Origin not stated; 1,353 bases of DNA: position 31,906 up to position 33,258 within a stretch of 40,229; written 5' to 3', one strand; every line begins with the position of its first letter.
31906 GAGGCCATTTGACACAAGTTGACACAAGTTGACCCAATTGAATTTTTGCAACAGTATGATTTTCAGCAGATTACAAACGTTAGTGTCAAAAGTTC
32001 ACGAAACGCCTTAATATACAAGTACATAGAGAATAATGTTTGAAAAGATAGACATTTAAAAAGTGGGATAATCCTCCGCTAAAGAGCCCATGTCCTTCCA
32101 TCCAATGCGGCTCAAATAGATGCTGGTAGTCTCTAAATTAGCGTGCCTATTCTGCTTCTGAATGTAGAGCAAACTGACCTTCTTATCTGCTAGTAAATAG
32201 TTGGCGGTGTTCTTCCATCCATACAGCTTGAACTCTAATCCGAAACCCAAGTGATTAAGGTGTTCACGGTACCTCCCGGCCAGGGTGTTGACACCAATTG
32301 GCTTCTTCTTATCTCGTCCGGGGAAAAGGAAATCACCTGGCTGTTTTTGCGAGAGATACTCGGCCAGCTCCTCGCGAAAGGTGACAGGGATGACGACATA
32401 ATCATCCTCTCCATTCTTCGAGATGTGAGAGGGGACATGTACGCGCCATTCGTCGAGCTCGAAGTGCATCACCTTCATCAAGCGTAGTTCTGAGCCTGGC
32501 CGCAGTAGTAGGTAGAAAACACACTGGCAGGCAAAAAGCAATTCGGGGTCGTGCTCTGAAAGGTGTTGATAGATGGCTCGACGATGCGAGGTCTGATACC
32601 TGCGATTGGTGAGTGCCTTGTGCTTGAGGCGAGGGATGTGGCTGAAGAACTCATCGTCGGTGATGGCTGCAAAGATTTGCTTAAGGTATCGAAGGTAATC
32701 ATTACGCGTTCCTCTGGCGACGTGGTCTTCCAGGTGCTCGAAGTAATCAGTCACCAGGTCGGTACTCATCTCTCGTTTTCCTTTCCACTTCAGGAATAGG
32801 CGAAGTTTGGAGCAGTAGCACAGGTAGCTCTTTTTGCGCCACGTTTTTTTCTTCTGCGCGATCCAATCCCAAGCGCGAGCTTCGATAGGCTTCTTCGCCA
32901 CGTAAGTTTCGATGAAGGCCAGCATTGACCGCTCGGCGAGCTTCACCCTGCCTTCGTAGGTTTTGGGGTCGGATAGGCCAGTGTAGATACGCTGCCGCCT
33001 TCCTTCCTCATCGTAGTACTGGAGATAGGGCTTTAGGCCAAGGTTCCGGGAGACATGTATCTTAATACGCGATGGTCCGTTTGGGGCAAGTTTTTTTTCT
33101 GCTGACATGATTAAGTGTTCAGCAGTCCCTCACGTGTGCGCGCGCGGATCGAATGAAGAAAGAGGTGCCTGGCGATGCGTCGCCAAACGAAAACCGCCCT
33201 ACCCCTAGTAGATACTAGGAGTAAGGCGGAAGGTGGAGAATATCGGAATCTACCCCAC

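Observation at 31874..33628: Helically phased TTGACCC repeats in two inverted clusters bracketing the integrase gene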

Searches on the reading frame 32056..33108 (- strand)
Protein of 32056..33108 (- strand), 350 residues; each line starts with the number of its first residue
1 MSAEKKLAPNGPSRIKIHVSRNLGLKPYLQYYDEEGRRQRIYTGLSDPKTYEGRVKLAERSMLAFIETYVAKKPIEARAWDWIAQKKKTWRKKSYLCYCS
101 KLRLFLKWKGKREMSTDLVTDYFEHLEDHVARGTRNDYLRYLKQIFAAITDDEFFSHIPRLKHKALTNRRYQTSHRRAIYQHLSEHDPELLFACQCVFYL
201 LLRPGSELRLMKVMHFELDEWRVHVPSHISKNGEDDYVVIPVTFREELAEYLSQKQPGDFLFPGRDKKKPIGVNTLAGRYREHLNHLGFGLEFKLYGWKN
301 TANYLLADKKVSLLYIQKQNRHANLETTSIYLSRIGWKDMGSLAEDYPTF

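Call 9: search_protein_families(library=pfam, proteins=[window:32056-33108:-], max_evalue=0.01)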
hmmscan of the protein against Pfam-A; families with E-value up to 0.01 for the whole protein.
window:32056-33108:- (350 aa): 3 families
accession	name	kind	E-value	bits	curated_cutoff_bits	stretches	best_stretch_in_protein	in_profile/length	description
PF00589.27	Phage_integrase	-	3.4e-09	37.1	27.1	1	196-332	30-166/172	Phage integrase family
PF13495.12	Phage_int_SAM_4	-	0.0007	20.4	27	1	90-153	14-82/85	Phage integrase, N-terminal SAM-like domain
PF13102.12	Phage_int_SAM_5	-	0.0068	17.2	22.3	0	82-149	9-82/98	Phage integrase SAM-like domain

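Call 12: find_related_loci(query=window:32056-33108:-, collection=viral_contigs, flank=4000)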
Query window:32056-33108:- (350 aa) in viral_contigs; peptide patterns used: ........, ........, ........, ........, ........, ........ (x = any residue, [..] = any of these).
3 stretches matched a pattern; 3 encode a relative of the query (tblastn E <= 1e-3); 3 distinct loci.
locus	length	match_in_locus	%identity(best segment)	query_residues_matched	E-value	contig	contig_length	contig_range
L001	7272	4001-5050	100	1-350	0e+0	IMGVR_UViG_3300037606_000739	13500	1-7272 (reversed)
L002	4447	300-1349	99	1-350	0e+0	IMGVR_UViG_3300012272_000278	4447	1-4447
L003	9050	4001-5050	99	1-350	0e+0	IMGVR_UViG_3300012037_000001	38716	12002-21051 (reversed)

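Call 14: find_homologous_proteins(query=window:32056-33108:-, max_evalue=0.00001)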
Query window:32056-33108:- (350 aa): 11 proteins with E <= 0.00001 among 1505 candidates.
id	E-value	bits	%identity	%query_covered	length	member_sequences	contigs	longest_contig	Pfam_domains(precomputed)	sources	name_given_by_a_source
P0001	4.0e-240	814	100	100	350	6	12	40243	PF00589.28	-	-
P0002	8.8e-128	445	54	100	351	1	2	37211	PF00589.28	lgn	-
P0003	6.4e-112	393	49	99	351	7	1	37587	PF00589.28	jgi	jgi:integrase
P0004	7.5e-106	373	49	96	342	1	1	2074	PF00589.28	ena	-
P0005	3.4e-104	367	48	98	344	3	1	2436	PF00589.28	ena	-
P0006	4.2e-90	321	44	99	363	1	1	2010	PF00589.28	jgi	jgi:integrase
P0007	2.1e-87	312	43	99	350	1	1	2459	PF00589.28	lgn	-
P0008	5.5e-86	307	45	81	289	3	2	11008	PF00589.28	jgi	jgi:integrase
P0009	4.3e-83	298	45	89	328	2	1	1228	PF00589.28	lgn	-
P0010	1.8e-47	181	33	100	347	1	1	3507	PF00589.28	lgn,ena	-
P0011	3.0e-38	150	30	92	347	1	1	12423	PF00589.28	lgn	-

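Call 15: find_encoding_contigs(protein=P0002, flank=5000, max_places=3)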
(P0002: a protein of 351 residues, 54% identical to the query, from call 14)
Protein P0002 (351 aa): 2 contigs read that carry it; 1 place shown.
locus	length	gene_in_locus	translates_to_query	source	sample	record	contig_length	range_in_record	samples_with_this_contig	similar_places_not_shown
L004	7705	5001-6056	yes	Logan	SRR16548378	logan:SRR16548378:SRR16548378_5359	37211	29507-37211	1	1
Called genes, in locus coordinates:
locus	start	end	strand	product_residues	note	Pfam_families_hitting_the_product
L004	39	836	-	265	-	-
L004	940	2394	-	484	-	PF13148:DUF3987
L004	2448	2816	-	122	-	-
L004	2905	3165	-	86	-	-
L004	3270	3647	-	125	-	-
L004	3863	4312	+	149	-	PF01381:HTH_3 (weak), PF12844:HTH_19, PF13560:HTH_31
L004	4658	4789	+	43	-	-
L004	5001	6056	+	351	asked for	PF00589:Phage_integrase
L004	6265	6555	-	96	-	-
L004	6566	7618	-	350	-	PF20459:DUF6712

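Call 16: find_encoding_contigs(protein=P0003, flank=5000, max_places=3)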
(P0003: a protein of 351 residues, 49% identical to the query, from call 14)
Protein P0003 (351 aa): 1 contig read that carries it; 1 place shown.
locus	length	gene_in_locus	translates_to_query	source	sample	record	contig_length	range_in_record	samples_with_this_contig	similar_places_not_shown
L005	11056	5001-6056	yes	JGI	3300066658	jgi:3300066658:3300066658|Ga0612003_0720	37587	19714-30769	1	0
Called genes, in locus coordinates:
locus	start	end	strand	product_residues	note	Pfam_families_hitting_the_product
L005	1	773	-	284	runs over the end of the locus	-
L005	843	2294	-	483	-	PF13148:DUF3987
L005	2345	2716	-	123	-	-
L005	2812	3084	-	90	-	-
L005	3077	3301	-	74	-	-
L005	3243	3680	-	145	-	-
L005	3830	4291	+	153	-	PF13560:HTH_31 (weak), PF01381:HTH_3, PF12844:HTH_19 (weak)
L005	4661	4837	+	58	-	-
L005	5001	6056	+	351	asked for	PF00589:Phage_integrase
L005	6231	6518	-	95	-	-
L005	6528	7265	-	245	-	PF20459:DUF6712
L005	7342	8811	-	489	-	-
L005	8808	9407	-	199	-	-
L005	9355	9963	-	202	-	-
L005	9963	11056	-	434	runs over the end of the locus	-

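Call 23: find_related_loci(query=A1, collection=genome_contigs, flank=10000)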
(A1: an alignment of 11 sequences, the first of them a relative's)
Query A1 (350 aa) in genome_contigs; peptide patterns used: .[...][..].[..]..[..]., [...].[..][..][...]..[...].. (x = any residue, [..] = any of these).
138 stretches matched a pattern; 114 encode a relative of the query (tblastn E <= 1e-3); the best 80 are kept; 80 distinct loci.
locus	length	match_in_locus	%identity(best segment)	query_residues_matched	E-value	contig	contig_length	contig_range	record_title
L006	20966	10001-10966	34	28-350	4e-58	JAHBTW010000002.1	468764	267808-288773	MAG: Saprospiraceae bacterium isolate ACE_BAC21 BAC21_2, whole genome shotgun sequence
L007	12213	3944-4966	31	1-350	1e-54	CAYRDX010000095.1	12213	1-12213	MAG TPA_asm: uncultured Saprospiraceae bacterium isolate SRP257756_co1_244 genome assembly, contig: NODE_4668_length_122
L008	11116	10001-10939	34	35-348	7e-53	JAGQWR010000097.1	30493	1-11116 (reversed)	MAG: Saprospiraceae bacterium isolate HKST-UBA18 2008_339499, whole genome shotgun sequence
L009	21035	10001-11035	29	13-350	2e-49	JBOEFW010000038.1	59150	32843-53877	MAG: Aureispira sp. isolate PBSAbac1 PBSA13_contig_629, whole genome shotgun sequence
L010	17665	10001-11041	31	1-348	2e-48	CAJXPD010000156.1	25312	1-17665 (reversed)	MAG TPA_asm: uncultured Lewinella sp. isolate SRR3880209_bin.3_MetaBAT_v2.12.1_MAG genome assembly, contig: NODE_288_len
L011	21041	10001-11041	31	1-348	2e-46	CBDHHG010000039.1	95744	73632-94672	MAG: Saprospiraceae bacterium isolate 0686931a-47d0-4a04-b860-bc07bf0ef539 genome assembly, contig: contig_39, whole gen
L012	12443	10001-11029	31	3-348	7e-46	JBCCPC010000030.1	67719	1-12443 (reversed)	MAG: Bacteroidota bacterium isolate P01_D01_bin.119 k141_760214_length_67719_cov_29.3428, whole genome shotgun sequence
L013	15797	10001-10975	31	26-348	2e-45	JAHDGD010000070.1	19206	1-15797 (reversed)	MAG: Saprospiraceae bacterium isolate MAG-38 RZ_8069, whole genome shotgun sequence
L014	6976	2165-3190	31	1-348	1e-44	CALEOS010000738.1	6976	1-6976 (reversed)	MAG TPA_asm: uncultured Lewinella sp. isolate SRR3933179_bin.2_CONCOCT_v1.1_MAG genome assembly, contig: ERZ1743968.1706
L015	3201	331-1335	29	16-349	2e-41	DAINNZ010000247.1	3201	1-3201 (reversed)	MAG TPA_asm: Lewinella sp. isolate CTOTU7311 NODE_55005_length_3201_cov_2.966306, whole genome shotgun sequence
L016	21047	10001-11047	30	1-350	3e-49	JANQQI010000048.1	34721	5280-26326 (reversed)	MAG: Saprospiraceae bacterium isolate IP29b_bin.23 k99_342548, whole genome shotgun sequence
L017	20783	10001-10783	33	82-345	2e-39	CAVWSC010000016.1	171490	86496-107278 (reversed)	MAG: Lewinellaceae bacterium isolate MFD03250.bin.1.64 genome assembly, contig: contig_1925, whole genome shotgun sequen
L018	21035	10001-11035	30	1-348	4e-39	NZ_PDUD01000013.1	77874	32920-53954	Flavilitoribacter nigricans DSM 23189 = NBRC 102662 contig13, whole genome shotgun sequence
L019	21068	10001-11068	28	1-348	6e-37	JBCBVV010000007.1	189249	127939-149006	MAG: Bacteroidota bacterium isolate J06643_6 NODE_7_length_189249_cov_11.994021, whole genome shotgun sequence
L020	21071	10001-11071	29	13-349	1e-36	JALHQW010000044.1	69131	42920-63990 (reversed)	MAG: Saprospiraceae bacterium isolate maxbin.051 c_000000002233, whole genome shotgun sequence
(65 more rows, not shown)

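Call 24: find_encoding_contigs(protein=P0001, flank=6000, max_places=10)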
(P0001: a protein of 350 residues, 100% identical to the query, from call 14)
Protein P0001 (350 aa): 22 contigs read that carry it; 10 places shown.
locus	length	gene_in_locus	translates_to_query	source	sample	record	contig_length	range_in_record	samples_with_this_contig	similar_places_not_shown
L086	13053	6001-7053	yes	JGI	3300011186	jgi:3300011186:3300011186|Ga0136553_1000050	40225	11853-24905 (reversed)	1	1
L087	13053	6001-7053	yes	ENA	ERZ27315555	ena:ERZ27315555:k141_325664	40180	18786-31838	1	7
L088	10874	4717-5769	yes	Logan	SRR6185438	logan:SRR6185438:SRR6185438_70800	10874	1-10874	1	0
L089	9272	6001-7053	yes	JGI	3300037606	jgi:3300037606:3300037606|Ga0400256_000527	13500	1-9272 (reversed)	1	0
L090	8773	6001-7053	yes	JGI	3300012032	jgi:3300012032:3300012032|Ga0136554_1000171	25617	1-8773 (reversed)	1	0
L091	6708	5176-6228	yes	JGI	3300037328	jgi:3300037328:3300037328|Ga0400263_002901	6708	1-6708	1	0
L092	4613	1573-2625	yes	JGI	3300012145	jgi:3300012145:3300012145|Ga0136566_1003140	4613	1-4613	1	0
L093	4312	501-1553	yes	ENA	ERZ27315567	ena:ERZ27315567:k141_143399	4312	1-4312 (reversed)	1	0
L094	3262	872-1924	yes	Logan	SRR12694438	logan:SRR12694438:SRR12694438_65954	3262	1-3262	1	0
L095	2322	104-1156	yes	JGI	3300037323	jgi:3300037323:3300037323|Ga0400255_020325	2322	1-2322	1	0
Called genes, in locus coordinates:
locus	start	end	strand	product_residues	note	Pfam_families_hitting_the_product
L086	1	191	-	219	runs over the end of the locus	-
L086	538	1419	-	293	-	-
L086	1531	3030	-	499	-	PF13148:DUF3987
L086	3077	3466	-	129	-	-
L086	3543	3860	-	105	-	-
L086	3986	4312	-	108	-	-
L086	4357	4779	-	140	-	PF00436:SSB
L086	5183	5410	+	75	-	-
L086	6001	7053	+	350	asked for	PF00589:Phage_integrase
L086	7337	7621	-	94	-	-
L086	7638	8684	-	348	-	PF20459:DUF6712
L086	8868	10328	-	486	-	-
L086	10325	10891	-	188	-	-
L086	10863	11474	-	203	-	-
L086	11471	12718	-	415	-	-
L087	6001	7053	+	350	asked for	PF00589:Phage_integrase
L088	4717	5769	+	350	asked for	PF00589:Phage_integrase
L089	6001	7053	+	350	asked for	PF00589:Phage_integrase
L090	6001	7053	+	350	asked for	PF00589:Phage_integrase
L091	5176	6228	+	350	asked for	PF00589:Phage_integrase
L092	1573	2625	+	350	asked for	PF00589:Phage_integrase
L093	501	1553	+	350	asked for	PF00589:Phage_integrase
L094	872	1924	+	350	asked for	PF00589:Phage_integrase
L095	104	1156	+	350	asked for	PF00589:Phage_integrase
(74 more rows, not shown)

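Call 27: find_encoding_contigs(protein=P0008, flank=6000, max_places=3)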
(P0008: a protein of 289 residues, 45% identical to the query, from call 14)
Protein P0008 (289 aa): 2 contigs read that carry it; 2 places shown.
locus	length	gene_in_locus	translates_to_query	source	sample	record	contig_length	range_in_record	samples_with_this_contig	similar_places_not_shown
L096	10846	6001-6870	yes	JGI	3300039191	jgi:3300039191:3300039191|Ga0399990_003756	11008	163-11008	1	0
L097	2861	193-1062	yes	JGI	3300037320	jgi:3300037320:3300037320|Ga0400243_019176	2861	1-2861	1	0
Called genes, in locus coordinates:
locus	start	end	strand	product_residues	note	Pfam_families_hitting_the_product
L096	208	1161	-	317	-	-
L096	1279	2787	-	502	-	PF13148:DUF3987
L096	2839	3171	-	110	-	-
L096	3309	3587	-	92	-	-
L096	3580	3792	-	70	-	-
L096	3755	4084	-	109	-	-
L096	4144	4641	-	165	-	PF00436:SSB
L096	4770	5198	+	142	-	PF01381:HTH_3, PF12844:HTH_19 (weak), PF13560:HTH_31 (faint)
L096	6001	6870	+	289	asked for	PF00589:Phage_integrase (weak)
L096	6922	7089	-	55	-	-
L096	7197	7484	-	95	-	-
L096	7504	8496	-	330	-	PF20459:DUF6712 (weak)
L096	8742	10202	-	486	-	-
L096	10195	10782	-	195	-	-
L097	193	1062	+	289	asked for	PF00589:Phage_integrase (weak)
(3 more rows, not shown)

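Call 28: find_encoding_contigs(protein=P0005, flank=3000, max_places=2)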
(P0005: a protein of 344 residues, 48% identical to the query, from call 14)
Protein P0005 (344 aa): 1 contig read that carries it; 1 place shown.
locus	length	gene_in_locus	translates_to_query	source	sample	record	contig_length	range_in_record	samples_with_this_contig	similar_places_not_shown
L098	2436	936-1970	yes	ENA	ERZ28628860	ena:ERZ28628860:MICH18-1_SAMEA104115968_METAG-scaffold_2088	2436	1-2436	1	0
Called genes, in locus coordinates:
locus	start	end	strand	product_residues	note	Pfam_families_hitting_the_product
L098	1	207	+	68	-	?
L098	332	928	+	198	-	-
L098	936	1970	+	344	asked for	PF00589:Phage_integrase (weak)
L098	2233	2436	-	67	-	?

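Call 29: find_encoding_contigs(protein=P0007, flank=3000, max_places=2)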
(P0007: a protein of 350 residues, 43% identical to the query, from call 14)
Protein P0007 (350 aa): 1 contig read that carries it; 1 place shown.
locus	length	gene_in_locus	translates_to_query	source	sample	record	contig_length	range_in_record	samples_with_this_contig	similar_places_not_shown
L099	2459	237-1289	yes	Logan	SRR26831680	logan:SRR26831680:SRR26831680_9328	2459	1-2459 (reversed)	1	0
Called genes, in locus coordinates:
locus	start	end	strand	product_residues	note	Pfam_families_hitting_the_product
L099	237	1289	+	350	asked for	PF00589:Phage_integrase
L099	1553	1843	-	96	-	-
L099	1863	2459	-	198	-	?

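Call 30: find_encoding_contigs(protein=P0004, flank=3000, max_places=2)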
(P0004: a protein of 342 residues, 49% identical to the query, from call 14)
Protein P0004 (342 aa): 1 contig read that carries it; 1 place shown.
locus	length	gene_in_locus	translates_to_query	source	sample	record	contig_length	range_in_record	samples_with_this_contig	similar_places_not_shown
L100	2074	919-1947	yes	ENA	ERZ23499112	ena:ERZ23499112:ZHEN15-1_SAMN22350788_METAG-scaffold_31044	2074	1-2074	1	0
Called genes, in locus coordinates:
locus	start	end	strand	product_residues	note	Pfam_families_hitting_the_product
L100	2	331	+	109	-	?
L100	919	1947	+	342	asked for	PF00589:Phage_integrase (weak)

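Call 39: find_related_loci(query=A1, collection=viral_contigs, flank=3000)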
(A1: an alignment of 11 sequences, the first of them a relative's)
Query A1 (350 aa) in viral_contigs; peptide patterns used: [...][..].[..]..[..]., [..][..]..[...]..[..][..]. (x = any residue, [..] = any of these).
146 stretches matched a pattern; 68 encode a relative of the query (tblastn E <= 1e-3); 68 distinct loci.
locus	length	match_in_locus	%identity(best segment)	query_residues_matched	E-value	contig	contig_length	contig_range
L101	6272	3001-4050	100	1-350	0e+0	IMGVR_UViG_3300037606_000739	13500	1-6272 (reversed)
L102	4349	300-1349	99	1-350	0e+0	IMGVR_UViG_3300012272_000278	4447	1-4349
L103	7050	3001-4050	99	1-350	0e+0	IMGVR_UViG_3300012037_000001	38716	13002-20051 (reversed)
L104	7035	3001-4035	48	1-345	1e-113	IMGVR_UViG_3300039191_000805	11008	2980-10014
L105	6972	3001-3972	35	26-348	7e-50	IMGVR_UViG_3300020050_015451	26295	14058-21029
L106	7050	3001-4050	31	1-350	1e-47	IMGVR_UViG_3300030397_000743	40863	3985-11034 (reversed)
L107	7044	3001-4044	29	1-348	1e-42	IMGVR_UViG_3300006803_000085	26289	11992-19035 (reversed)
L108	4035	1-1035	30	1-348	1e-39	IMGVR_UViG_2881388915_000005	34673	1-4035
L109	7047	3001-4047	26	1-348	5e-35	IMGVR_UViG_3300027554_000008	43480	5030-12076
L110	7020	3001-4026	27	22-348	6e-33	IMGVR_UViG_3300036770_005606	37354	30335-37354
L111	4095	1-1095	28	1-350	1e-30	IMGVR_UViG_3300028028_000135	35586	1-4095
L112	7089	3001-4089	26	3-350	4e-28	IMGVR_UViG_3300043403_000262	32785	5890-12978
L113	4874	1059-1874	28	97-349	3e-28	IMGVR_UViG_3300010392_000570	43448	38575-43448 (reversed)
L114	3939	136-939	30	83-332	6e-27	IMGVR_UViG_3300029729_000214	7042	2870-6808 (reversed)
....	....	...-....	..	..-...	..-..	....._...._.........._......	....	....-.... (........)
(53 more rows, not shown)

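Call 49: find_encoding_contigs(protein=P0010, flank=3000, max_places=2)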
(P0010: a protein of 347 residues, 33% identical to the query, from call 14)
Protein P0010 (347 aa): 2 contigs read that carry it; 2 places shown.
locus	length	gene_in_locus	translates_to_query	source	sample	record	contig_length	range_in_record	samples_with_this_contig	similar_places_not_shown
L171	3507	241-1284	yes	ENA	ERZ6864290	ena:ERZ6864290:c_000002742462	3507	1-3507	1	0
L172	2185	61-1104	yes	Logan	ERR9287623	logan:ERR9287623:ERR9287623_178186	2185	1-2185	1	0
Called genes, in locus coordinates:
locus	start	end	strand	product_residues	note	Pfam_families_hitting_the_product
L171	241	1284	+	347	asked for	PF00589:Phage_integrase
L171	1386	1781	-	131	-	-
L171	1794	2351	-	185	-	PF01551:Peptidase_M23 (weak)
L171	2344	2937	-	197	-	-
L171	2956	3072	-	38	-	-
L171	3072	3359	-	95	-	-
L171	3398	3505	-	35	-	?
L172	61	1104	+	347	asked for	PF00589:Phage_integrase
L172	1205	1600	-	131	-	-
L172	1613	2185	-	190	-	?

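Call 50: find_encoding_contigs(protein=P0006, flank=3000, max_places=2)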
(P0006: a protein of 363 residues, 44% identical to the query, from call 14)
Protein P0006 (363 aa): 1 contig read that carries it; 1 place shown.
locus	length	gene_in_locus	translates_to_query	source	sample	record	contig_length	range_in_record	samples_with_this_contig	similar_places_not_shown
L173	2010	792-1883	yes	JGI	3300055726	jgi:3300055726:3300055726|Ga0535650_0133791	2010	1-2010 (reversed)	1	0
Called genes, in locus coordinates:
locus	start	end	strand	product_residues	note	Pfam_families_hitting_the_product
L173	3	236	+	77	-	?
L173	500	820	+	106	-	-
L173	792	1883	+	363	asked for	PF00589:Phage_integrase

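Call 52: predict_structure(alignment_id=A1)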
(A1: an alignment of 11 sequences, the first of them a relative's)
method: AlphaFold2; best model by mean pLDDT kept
length: 350 residues; sequences in the alignment: 11
mean_pLDDT: 80.3   pTM: 0.52
mean pLDDT of the five models: 80.3, 79.5, 78.5, 77.8, 77.3
residues with pLDDT >= 90: 82; 70-90: 205; 50-70: 43; < 50: 20
segments of 3 or more residues with pLDDT < 50: 1-4, 162-167, 342-350
pLDDT, mean of each block of 10 residues (from residue 1): 50 75 88 75 87 90 75 80 90 91 92 83 82 75 81 60 50 85 93 90 86 93 90 84 90 91 87 86 83 73 84 80 77 72 44
secondary structure, 60 per line:
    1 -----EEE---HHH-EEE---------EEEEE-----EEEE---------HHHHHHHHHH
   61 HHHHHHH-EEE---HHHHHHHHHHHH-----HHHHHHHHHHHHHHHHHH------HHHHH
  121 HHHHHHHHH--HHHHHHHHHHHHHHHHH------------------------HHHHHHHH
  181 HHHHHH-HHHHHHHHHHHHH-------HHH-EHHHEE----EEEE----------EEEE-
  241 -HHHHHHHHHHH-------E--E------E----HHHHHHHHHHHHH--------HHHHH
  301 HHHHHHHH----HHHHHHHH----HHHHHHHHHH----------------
elements in order: E6-8 E16-18 E28-32 E38-41 H51-67 E69-71 H75-86 H92-109 H116-129 H132-148 H173-186 H188-200 E222-225 E236-239 H242-252 H275-287 H296-308 H313-320 H325-334

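Call 90: fold_search(model_id=the predicted structure, library=pdb)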
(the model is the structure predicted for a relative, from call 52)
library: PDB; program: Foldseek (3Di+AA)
matches with E <= 10: 121; with E <= 0.001: 60
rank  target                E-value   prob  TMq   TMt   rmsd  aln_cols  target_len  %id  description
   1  2a3v_A                1.4e-08  1.00  0.43  0.47   7.9       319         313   15  Structural basis for broad DNA-specificity in integron recombination (released 2006-05-02)
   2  2a3v_C                1.7e-08  1.00  0.40  0.44  10.2       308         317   14  Structural basis for broad DNA-specificity in integron recombination (released 2006-05-02)
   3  5hxy_C                2.7e-08  1.00  0.41  0.50  15.1       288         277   16  Crystal structure of XerA recombinase (released 2017-02-01)
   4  5hxy_A                4.9e-08  1.00  0.41  0.50  15.1       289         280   16  Crystal structure of XerA recombinase (released 2017-02-01)
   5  5hxy_B                6.6e-08  1.00  0.41  0.51  15.1       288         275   15  Crystal structure of XerA recombinase (released 2017-02-01)
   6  5hxy_D                7.7e-08  1.00  0.41  0.51  15.1       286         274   16  Crystal structure of XerA recombinase (released 2017-02-01)
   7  6en2_A                9.5e-08  1.00  0.45  0.49   7.0       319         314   11  Structure of the Tn1549 transposon Integrase (aa 82-397, R225K) in complex with a circular intermediate DNA (CI6b-DNA) (released 2018-04-04)
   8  5hxy_F                1.5e-07  1.00  0.41  0.52  14.7       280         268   15  Crystal structure of XerA recombinase (released 2017-02-01)
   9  2a3v_B                1.7e-07  1.00  0.42  0.46   9.7       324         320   15  Structural basis for broad DNA-specificity in integron recombination (released 2006-05-02)
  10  1z1b_B                3.2e-07  1.00  0.51  0.51   9.2       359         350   14  Crystal structure of a lambda integrase dimer bound to a COC' core site (released 2005-06-28)
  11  1z1b_A                3.2e-07  1.00  0.44  0.44  10.9       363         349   14  Crystal structure of a lambda integrase dimer bound to a COC' core site (released 2005-06-28)
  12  1z1g_B                6.9e-07  1.00  0.47  0.49   9.3       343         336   14  Crystal structure of a lambda integrase tetramer bound to a Holliday junction (released 2005-06-28)
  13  6emy_A                7.3e-07  1.00  0.48  0.52   6.3       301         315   11  Structure of the Tn1549 transposon Integrase (aa 82-397, Y379F) in complex with transposon right end DNA (released 2018-04-04)
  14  1z1g_A                8.1e-07  1.00  0.47  0.47  10.7       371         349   15  Crystal structure of a lambda integrase tetramer bound to a Holliday junction (released 2005-06-28)
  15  6emz_A                1.2e-06  1.00  0.45  0.49   7.5       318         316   10  Structure of the Tn1549 transposon Integrase (aa 82-397, R225K) in complex with circular intermediate DNA (CI5-DNA) (released 2018-04-04)
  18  5j0n_G                1.7e-06  1.00  0.47  0.48  10.6       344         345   13  Lambda excision HJ intermediate (released 2017-02-08)
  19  5j0n_F                1.9e-06  1.00  0.49  0.48  13.7       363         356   14  Lambda excision HJ intermediate (released 2017-02-08)
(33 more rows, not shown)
